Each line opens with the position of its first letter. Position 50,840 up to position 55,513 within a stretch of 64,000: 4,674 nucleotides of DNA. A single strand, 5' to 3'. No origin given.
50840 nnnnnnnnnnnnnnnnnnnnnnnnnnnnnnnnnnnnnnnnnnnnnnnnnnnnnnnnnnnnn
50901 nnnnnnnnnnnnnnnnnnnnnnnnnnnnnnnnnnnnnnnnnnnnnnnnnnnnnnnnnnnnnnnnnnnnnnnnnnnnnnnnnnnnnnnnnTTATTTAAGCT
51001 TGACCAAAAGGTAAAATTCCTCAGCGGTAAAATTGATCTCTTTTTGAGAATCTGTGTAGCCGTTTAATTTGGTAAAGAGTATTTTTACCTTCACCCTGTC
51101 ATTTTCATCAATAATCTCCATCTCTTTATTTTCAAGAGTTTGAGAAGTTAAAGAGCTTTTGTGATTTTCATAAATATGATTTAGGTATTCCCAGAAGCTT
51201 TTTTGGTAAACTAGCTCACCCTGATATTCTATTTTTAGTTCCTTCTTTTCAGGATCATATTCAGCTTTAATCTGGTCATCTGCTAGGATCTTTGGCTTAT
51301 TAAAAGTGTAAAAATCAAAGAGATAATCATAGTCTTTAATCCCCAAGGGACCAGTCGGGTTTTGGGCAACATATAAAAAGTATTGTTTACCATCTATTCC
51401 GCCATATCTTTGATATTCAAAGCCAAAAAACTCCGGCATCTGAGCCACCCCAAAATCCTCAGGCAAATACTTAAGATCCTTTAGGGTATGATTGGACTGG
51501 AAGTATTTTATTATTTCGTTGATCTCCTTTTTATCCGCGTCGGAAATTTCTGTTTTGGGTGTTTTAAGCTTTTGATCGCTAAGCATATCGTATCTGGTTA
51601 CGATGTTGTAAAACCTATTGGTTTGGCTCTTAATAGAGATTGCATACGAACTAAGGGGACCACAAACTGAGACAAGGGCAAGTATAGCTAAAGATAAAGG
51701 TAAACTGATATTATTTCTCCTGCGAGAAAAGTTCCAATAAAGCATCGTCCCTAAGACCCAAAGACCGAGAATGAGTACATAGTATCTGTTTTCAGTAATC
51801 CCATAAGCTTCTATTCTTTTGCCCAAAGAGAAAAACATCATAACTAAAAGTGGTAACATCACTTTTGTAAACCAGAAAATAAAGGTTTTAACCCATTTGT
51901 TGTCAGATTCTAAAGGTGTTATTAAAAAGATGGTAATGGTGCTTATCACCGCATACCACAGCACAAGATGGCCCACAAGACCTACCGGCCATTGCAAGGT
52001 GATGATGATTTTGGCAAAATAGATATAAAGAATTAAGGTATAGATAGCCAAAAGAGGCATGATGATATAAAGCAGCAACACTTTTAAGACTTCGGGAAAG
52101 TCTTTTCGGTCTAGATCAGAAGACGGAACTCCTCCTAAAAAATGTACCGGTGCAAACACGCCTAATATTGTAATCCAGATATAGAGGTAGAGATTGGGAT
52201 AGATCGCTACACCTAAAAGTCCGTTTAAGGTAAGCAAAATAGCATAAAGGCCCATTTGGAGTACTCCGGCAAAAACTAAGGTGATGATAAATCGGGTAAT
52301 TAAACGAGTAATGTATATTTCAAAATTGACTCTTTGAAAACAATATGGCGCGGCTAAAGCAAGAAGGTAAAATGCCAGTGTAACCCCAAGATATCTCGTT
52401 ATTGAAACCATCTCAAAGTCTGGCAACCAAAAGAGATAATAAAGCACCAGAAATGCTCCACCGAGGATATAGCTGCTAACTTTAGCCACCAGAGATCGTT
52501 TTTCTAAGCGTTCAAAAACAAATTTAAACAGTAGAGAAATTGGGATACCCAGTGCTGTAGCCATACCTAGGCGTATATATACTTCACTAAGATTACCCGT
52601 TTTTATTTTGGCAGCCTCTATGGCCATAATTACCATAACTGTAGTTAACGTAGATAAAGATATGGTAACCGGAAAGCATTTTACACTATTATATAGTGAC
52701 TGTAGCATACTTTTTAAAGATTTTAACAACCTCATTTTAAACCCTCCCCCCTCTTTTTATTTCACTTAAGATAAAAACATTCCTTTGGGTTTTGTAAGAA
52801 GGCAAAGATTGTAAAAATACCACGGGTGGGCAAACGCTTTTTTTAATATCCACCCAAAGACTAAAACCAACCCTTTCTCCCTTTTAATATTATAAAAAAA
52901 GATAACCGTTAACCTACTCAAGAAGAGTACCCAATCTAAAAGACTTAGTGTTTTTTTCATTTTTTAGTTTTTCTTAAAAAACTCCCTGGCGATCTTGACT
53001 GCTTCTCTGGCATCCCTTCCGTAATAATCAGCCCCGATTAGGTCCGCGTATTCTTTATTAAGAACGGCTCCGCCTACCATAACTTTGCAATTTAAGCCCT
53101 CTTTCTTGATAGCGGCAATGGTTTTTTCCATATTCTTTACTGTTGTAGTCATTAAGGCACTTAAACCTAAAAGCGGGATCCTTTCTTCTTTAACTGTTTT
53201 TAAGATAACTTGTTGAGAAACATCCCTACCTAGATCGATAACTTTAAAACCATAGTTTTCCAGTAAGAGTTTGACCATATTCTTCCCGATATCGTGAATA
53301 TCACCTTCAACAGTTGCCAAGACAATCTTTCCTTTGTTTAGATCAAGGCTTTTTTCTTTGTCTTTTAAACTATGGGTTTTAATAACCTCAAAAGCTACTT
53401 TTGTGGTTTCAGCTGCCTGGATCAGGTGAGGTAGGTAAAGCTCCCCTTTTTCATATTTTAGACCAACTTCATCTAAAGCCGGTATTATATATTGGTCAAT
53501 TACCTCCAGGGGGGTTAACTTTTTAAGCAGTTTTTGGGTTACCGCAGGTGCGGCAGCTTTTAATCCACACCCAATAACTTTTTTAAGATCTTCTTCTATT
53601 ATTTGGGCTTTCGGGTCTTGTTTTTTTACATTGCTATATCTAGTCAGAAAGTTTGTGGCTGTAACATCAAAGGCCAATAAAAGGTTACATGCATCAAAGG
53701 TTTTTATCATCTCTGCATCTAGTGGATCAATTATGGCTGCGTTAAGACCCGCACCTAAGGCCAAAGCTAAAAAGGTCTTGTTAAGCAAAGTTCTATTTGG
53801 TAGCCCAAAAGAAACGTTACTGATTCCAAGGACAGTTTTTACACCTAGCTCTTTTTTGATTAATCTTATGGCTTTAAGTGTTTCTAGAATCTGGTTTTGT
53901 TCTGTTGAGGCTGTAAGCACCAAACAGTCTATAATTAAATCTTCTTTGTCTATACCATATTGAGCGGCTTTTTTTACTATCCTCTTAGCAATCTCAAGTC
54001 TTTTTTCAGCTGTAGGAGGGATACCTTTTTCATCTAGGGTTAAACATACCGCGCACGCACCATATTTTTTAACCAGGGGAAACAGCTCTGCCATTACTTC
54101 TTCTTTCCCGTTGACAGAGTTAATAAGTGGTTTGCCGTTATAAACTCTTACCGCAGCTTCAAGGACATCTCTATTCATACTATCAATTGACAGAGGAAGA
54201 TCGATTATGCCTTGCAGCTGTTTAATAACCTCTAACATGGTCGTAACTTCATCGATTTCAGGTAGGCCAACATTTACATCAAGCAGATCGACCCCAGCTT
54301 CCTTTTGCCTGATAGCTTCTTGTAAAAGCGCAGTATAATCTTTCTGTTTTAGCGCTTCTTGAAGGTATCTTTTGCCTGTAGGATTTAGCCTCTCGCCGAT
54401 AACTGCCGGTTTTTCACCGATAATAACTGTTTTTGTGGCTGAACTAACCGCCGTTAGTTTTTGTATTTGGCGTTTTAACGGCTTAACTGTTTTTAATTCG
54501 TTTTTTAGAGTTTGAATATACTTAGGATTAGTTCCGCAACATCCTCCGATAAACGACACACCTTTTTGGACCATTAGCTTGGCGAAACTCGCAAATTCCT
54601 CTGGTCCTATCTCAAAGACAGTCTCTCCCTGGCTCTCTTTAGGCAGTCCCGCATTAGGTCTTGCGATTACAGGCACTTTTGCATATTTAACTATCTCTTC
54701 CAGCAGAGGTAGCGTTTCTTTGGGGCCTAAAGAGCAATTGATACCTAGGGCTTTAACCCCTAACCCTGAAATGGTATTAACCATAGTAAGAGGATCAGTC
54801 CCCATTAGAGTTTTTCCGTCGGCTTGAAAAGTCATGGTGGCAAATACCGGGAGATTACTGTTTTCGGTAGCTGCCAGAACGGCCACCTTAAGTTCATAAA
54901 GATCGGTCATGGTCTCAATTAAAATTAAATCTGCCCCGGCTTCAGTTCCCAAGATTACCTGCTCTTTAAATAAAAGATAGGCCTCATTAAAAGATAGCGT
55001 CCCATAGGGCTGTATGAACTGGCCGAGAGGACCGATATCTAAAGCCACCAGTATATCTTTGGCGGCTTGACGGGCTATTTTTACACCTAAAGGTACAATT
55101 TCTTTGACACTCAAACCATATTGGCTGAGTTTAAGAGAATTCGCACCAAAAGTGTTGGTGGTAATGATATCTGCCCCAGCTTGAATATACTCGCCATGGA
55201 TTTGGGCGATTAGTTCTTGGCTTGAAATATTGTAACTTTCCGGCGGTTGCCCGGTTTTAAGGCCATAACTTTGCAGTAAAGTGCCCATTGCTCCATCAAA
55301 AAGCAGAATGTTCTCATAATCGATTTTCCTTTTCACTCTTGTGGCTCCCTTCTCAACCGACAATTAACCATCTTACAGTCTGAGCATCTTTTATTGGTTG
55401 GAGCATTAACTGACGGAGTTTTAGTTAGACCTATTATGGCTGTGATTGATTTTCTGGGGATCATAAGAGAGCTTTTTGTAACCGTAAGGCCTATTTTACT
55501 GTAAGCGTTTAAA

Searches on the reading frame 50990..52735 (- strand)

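Call 34: search_protein_families(library=pfam, proteins=[window:50990-52735:-], max_evalue=0.00001)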
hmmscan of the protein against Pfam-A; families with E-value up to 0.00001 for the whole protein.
window:50990-52735:- (581 aa): 1 family
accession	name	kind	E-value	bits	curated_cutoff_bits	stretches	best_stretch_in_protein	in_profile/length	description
PF13687.11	DUF4153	-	7.7e-24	85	27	1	51-359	17-330/373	Domain of unknown function (DUF4153)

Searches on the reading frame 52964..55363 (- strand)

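Call 34: search_protein_families(library=pfam, proteins=[window:52964-55363:-], max_evalue=0.00001)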
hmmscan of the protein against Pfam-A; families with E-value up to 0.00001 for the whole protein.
window:52964-55363:- (799 aa): 4 families
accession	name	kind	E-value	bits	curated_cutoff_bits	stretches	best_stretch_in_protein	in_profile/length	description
PF02574.22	S-methyl_trans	-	1e-71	242.6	22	1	20-289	1-282/283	Homocysteine S-methyltransferase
PF00809.28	Pterin_bind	-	8.1e-33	114.5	25.5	1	323-545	1-243/244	Pterin binding enzyme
PF02310.24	B12-binding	-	5.9e-27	94.3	32.1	1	678-789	1-120/121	B12 binding domain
PF02607.22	B12-binding_2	-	2.8e-15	56.7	23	1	590-662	2-74/74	B12 binding domain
